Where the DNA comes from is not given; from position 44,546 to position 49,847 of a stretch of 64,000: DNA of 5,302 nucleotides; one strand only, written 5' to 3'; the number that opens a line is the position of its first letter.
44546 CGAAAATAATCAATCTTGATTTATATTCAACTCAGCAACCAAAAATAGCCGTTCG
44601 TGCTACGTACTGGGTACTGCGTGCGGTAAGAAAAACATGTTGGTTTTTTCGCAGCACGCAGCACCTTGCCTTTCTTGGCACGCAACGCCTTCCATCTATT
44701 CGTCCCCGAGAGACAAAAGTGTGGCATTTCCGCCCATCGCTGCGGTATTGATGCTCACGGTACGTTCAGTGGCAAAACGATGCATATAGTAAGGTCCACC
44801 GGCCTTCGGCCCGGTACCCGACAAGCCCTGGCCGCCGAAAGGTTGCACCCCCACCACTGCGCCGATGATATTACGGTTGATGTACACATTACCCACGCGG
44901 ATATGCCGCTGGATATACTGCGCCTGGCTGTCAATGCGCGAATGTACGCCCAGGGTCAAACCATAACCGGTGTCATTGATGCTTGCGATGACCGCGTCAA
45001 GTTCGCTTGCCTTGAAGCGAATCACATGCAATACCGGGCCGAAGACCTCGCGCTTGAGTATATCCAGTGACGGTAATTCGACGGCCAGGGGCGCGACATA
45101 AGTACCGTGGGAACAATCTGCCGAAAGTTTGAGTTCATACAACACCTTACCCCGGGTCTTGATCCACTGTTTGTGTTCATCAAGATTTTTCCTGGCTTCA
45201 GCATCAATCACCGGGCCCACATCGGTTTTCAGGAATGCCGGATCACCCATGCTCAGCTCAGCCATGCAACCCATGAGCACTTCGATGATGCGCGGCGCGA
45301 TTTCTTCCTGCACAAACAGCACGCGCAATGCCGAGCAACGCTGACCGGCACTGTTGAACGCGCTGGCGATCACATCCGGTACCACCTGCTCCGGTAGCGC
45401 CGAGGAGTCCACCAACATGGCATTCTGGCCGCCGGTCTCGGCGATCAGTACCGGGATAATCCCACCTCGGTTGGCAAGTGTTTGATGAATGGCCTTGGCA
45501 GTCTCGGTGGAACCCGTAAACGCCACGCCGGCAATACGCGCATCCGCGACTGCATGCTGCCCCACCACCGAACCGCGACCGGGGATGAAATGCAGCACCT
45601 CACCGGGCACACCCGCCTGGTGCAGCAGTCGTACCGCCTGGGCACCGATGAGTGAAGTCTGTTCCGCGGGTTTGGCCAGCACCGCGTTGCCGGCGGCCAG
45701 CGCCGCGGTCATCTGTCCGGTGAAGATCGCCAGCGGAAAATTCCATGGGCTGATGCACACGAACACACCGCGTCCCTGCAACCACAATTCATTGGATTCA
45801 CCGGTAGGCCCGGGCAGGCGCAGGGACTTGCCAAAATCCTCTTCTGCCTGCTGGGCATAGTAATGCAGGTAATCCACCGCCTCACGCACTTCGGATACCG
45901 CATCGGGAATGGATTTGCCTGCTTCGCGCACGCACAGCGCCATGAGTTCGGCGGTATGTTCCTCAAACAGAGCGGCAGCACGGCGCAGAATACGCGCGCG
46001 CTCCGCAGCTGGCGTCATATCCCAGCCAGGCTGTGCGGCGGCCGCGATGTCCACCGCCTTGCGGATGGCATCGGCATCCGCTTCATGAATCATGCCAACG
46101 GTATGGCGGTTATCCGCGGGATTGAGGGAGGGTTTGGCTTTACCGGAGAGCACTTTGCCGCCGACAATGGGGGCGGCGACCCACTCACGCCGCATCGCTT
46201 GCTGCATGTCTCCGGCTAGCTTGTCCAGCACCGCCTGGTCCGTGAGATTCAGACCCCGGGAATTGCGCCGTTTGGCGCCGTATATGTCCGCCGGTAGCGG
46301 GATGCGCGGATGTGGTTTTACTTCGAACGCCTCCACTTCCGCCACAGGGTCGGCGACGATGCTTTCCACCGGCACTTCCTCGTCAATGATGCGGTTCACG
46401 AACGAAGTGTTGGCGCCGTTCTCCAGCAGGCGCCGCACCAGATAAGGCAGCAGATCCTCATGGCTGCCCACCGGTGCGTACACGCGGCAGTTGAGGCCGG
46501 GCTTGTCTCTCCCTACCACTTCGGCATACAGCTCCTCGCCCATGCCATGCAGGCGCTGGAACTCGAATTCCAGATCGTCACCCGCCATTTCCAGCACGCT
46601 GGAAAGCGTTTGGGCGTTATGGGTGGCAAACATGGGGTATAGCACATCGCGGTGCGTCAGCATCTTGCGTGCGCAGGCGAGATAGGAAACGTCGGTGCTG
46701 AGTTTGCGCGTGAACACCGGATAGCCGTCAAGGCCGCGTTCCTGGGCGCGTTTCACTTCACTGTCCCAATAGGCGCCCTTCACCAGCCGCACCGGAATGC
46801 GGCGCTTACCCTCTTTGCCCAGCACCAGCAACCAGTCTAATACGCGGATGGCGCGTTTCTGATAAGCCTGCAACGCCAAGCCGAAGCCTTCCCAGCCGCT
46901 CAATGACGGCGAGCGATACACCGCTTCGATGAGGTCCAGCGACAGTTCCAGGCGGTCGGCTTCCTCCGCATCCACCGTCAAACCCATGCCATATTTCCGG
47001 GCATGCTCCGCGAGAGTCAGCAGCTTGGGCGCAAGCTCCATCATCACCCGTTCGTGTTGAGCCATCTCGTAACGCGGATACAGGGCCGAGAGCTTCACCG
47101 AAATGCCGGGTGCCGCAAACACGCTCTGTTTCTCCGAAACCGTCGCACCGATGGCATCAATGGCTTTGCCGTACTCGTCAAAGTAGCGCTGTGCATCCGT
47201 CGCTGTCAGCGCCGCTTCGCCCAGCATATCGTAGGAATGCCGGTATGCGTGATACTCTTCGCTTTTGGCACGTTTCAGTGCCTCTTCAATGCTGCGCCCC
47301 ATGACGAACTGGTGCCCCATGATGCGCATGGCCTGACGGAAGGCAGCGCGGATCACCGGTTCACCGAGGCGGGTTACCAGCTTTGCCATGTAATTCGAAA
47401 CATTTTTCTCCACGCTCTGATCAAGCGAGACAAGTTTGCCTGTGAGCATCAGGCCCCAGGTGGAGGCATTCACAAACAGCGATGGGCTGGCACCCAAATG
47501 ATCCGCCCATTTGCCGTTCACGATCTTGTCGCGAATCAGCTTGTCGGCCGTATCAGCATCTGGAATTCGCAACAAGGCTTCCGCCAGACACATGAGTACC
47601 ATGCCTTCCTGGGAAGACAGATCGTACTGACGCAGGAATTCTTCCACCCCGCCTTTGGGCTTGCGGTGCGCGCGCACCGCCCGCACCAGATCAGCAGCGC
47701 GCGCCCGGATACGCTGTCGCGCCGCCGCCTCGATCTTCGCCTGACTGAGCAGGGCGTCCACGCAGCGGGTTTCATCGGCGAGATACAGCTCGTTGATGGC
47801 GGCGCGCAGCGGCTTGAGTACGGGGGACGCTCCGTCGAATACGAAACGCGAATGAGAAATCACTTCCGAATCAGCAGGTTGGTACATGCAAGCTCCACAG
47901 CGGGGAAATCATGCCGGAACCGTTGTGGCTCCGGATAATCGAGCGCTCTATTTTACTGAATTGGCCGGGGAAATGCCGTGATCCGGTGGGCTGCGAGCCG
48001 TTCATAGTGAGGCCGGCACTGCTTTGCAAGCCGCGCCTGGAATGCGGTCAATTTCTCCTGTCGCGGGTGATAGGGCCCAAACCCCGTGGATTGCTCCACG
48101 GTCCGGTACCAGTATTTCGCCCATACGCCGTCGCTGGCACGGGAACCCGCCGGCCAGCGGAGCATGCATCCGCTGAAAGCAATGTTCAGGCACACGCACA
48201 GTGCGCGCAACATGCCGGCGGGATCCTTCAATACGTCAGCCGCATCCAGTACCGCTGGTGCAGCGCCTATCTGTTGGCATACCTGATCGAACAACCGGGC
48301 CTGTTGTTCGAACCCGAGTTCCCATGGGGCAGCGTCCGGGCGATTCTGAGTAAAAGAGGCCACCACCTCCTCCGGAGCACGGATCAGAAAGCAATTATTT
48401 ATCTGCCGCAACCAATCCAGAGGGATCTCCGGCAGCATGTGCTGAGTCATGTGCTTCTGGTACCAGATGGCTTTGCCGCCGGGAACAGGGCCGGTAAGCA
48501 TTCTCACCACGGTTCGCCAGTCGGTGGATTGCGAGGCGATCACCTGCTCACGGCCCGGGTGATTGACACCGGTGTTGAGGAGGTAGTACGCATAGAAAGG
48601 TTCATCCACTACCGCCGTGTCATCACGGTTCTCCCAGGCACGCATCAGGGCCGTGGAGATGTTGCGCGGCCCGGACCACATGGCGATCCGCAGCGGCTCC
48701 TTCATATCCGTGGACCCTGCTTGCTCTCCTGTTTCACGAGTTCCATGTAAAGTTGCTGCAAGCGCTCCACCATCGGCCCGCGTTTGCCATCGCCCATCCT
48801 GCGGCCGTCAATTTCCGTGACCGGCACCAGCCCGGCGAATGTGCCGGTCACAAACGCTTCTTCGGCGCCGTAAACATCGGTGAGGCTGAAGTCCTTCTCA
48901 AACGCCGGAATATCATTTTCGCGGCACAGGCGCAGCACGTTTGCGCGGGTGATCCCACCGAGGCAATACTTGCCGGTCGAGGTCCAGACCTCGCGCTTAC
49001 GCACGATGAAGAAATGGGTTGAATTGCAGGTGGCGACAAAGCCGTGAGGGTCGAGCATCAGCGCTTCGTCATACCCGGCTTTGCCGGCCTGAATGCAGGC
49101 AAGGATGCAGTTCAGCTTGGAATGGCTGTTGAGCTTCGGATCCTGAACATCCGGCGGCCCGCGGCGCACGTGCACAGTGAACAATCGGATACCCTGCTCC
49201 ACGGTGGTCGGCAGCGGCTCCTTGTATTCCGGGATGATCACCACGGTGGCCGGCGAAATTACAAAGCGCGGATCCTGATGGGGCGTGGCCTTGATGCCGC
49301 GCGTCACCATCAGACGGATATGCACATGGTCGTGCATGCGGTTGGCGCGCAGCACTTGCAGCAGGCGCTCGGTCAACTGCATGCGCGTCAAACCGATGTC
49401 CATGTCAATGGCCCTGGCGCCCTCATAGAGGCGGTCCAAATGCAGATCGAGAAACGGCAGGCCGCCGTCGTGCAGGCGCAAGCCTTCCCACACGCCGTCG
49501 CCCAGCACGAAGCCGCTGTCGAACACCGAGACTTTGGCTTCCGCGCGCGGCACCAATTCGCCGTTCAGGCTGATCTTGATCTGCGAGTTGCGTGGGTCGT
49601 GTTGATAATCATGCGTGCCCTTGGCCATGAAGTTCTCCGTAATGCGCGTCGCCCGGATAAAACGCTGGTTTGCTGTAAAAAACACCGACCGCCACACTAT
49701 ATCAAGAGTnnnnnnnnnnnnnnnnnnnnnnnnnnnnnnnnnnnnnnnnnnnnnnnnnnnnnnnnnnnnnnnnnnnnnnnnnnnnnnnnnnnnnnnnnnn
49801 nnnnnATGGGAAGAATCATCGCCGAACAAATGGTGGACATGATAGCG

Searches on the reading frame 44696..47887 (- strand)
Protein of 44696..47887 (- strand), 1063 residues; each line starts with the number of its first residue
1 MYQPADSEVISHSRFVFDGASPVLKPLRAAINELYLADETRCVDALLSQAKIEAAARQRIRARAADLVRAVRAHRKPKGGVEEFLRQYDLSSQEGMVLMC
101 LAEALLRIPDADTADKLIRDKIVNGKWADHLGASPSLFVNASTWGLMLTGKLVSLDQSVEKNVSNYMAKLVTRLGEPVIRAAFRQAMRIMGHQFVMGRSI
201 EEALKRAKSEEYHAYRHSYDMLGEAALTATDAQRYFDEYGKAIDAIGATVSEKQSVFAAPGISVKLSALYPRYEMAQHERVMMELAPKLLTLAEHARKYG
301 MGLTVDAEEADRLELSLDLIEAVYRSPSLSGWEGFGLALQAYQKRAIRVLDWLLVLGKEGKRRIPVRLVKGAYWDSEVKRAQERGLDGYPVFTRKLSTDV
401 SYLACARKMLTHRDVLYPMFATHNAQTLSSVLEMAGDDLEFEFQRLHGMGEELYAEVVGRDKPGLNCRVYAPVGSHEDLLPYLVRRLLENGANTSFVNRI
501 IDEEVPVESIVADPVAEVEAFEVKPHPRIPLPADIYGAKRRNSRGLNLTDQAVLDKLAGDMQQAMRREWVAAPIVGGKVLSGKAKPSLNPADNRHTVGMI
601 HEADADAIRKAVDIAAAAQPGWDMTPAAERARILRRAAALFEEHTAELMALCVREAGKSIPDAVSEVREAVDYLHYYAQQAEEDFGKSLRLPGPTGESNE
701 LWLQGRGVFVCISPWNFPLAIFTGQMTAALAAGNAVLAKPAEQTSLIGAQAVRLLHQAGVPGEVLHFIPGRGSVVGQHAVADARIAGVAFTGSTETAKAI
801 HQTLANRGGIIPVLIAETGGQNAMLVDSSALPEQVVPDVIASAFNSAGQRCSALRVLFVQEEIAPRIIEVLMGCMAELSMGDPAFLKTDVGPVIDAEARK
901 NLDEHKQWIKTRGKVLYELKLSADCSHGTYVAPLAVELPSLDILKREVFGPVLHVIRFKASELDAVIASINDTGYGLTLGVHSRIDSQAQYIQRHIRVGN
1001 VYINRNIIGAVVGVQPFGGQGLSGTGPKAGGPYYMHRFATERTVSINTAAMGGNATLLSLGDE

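Call 9: search_protein_families(library=pfam, proteins=[window:44696-47887:-], max_evalue=0.001)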
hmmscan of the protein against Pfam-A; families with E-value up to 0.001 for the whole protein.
window:44696-47887:- (1063 aa): 4 families
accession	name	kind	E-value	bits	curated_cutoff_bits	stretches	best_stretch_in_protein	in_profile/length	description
PF00171.27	Aldedh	-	9.1e-118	394.2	23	1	585-1044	9-461/461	Aldehyde dehydrogenase family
PF01619.24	Pro_dh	-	1.8e-102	343.1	27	1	203-499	1-278/278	Proline dehydrogenase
PF14850.11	Pro_dh-DNA_bdg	-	1.3e-45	154.8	27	1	81-194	2-112/112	DNA-binding domain of Proline dehydrogenase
PF18327.6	PRODH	-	1.3e-12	48.3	26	1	26-72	2-48/48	Proline utilization A proline dehydrogenase N-terminal domain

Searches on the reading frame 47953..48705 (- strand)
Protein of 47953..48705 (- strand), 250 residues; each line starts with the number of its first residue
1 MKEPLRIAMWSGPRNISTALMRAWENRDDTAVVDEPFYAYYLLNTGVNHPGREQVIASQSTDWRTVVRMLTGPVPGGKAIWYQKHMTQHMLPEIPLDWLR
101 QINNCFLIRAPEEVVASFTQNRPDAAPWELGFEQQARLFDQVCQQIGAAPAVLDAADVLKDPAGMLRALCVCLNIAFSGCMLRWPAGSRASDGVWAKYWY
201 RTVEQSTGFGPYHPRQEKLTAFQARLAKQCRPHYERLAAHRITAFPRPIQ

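Call 9: search_protein_families(library=pfam, proteins=[window:47953-48705:-], max_evalue=0.001)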
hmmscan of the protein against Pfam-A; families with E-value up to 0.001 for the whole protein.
window:47953-48705:- (250 aa): 1 family
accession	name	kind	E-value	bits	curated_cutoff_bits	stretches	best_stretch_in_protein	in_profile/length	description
PF19798.5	Sulfotransfer_5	-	3.4e-60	203.7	23.2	1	6-214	2-202/226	Sulfotransferase domain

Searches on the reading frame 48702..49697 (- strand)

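Call 9: search_protein_families(library=pfam, proteins=[window:48702-49697:-], max_evalue=0.001)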
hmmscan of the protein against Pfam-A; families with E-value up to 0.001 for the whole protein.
window:48702-49697:- (331 aa): 1 family
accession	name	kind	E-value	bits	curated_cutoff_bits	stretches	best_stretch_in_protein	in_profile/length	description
PF01063.24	Aminotran_4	-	2.3e-40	139.2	28.5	1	68-296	1-223/223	Amino-transferase class IV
